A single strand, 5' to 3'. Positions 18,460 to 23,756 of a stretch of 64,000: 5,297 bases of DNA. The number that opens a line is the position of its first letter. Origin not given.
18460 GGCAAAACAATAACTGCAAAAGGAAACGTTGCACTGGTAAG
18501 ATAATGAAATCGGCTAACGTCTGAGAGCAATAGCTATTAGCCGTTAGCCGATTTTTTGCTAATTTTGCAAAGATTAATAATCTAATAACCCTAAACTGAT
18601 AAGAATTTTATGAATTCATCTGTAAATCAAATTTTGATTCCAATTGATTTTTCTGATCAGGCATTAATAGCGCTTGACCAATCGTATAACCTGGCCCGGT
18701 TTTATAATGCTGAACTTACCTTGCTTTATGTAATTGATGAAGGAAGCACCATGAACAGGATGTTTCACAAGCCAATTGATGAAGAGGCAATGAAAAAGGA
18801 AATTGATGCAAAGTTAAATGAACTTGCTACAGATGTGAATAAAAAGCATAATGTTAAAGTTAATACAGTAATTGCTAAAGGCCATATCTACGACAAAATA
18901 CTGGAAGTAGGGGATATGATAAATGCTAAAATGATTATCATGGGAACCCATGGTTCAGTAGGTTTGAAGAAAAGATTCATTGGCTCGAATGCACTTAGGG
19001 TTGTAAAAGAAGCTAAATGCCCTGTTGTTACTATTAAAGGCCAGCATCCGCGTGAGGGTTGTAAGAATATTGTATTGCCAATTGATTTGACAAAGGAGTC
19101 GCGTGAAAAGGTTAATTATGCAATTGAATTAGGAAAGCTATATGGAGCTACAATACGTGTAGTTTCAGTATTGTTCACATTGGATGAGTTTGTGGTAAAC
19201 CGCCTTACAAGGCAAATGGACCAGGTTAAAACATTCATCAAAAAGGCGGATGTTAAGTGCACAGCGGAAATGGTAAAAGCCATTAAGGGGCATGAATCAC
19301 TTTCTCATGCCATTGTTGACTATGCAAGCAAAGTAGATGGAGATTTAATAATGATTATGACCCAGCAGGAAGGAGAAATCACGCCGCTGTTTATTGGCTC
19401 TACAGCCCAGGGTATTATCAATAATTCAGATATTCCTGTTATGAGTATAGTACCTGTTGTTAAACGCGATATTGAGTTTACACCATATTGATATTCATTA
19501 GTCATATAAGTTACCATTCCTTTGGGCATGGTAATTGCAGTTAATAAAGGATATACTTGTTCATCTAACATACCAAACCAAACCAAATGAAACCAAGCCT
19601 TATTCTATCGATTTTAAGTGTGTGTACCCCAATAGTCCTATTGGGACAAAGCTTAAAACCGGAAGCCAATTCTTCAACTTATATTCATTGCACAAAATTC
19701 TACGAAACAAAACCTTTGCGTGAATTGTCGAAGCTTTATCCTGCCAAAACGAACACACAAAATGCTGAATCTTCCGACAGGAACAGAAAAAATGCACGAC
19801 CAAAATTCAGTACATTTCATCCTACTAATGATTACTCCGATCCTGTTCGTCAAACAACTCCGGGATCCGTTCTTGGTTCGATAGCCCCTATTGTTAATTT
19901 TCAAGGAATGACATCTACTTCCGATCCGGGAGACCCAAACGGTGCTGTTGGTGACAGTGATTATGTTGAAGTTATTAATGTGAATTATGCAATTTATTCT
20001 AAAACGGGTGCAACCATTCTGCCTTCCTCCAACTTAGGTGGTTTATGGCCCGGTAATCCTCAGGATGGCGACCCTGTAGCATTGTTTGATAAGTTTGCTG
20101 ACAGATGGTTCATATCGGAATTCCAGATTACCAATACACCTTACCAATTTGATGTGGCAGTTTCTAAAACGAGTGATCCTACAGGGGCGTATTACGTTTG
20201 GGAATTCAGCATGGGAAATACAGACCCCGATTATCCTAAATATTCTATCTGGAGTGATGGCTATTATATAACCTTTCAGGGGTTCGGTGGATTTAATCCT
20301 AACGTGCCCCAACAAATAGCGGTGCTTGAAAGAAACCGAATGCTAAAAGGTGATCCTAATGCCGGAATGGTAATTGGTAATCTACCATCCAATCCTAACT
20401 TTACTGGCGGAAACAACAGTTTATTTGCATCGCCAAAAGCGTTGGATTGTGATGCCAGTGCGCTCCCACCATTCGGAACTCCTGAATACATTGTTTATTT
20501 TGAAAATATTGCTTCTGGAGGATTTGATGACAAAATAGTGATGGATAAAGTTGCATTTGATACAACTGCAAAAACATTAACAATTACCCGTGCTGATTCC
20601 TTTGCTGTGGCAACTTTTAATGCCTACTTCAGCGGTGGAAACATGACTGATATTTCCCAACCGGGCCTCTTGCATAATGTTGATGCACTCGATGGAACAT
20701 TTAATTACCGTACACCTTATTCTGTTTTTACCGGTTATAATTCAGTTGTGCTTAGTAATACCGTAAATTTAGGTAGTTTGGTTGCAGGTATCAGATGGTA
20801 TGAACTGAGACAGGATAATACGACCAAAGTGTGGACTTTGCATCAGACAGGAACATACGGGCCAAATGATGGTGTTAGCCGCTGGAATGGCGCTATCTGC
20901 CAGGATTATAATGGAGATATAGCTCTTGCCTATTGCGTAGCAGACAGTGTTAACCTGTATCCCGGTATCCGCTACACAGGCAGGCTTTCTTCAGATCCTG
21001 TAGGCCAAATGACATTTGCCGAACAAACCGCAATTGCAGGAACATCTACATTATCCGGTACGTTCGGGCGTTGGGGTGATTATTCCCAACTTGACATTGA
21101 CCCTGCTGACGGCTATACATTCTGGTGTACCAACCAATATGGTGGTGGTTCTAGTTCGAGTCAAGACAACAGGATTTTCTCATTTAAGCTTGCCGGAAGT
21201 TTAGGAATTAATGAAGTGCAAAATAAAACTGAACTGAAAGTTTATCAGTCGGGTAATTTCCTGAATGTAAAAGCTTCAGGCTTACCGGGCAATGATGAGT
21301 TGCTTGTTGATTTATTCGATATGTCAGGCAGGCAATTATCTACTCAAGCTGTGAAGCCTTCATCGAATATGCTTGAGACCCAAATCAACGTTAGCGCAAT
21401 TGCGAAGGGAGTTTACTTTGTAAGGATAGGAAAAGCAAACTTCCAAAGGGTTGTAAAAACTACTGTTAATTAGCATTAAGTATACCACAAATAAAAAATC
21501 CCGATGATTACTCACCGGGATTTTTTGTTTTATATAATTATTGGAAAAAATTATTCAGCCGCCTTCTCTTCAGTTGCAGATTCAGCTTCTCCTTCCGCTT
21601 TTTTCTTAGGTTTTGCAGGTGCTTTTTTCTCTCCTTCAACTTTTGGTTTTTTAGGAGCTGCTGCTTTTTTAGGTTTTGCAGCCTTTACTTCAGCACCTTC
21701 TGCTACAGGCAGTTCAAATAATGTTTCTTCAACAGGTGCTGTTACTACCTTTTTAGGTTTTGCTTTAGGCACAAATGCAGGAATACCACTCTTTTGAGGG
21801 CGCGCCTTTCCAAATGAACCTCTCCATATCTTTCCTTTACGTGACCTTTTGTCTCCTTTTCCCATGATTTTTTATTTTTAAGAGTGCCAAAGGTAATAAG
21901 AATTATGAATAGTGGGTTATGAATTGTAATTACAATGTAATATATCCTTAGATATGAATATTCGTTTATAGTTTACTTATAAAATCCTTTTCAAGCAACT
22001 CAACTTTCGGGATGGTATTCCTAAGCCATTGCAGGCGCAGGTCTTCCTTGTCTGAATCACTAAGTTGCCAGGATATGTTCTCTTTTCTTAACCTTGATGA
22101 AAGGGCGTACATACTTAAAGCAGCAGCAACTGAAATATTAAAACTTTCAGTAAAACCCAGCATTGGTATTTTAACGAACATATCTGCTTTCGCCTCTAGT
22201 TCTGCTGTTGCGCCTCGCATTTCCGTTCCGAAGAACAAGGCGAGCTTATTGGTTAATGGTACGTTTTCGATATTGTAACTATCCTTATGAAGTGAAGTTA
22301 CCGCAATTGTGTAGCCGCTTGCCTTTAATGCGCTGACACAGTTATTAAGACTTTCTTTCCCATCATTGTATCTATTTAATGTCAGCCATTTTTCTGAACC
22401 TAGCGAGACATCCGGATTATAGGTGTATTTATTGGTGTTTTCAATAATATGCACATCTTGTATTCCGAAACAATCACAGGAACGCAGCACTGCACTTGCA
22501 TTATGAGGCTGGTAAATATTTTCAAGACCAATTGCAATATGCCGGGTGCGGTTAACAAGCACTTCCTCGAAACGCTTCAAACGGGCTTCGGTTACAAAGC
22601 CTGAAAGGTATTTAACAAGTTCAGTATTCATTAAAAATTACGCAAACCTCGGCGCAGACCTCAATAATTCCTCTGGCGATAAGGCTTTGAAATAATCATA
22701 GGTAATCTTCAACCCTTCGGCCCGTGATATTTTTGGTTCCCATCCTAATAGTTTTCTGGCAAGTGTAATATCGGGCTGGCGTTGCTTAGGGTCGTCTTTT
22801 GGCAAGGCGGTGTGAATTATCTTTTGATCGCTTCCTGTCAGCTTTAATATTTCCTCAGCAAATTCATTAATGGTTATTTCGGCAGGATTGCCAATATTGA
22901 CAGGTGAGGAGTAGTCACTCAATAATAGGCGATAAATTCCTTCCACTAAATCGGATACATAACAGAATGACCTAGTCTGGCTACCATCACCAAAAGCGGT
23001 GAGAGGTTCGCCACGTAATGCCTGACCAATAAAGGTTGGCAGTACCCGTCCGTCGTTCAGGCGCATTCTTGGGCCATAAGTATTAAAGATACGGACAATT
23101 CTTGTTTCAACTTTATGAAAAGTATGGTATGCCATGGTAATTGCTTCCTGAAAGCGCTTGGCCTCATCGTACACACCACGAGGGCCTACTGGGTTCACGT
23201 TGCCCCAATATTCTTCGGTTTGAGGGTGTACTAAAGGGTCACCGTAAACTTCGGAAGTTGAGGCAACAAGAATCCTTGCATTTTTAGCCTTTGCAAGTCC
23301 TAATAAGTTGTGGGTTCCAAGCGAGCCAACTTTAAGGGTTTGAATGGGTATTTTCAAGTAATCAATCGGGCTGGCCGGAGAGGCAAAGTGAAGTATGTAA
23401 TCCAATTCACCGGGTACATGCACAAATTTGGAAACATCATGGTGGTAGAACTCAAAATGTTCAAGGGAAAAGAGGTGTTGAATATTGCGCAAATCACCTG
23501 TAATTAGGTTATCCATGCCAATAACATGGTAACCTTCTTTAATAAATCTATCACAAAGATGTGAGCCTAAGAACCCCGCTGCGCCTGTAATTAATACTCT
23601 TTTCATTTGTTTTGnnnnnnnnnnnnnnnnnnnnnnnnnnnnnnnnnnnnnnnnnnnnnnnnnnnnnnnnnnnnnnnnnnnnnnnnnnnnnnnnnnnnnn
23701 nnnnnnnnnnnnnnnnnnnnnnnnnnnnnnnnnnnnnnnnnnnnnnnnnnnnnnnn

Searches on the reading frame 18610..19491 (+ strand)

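Call 24: search_protein_families(library=pfam, proteins=[window:18610-19491:+])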
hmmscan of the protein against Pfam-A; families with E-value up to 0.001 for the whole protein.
window:18610-19491:+ (293 aa): 1 family
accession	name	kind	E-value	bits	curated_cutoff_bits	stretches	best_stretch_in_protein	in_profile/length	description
PF00582.32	Usp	-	1.3e-42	146.1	24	2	7-143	4-141/141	Universal stress protein family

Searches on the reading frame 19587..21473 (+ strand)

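Call 27: search_protein_families(library=pfam, proteins=[window:19587-21473:+])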
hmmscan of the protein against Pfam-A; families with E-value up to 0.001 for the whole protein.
window:19587-21473:+ (628 aa): 1 family
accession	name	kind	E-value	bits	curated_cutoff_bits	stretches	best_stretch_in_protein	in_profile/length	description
PF18962.6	Por_Secre_tail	-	1.8e-06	28.6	27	1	558-624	9-72/75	Secretion system C-terminal sorting domain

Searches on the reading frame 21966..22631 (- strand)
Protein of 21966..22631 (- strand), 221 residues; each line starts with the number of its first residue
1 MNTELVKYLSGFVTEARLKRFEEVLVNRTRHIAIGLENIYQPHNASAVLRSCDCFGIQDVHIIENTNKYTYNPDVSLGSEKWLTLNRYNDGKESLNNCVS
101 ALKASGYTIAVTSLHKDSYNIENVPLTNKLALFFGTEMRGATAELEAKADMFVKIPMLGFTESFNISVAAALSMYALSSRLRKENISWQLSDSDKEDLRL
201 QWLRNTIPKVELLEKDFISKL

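Call 23: search_protein_families(library=pfam, proteins=[window:21966-22631:-])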
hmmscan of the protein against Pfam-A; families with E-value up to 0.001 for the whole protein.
window:21966-22631:- (221 aa): 1 family
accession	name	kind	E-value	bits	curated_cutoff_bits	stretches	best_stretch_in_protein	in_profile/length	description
PF00588.24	SpoU_methylase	-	4.8e-31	108.2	29.7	1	32-175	2-142/142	SpoU rRNA Methylase family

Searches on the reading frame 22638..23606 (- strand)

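Call 23: search_protein_families(library=pfam, proteins=[window:22638-23606:-])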
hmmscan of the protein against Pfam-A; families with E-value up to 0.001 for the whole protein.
window:22638-23606:- (322 aa): 5 families
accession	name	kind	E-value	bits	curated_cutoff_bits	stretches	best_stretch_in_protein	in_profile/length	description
PF16363.11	GDP_Man_Dehyd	-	8.2e-49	167.3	27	1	5-301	1-331/332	GDP-mannose 4,6 dehydratase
PF01370.27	Epimerase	-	2.2e-47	162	20.9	1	4-239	1-240/240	NAD dependent epimerase/dehydratase family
PF04321.23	RmlD_sub_bind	-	1.9e-09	37.5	27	1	3-266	2-240/287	RmlD substrate binding domain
PF01073.25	3Beta_HSD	-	1.6e-07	31.1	22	1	5-220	1-221/280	3-beta hydroxysteroid dehydrogenase/isomerase family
PF02719.21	Polysacc_synt_2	-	1.9e-06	27.8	20.2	0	140-262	132-252/293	Polysaccharide biosynthesis protein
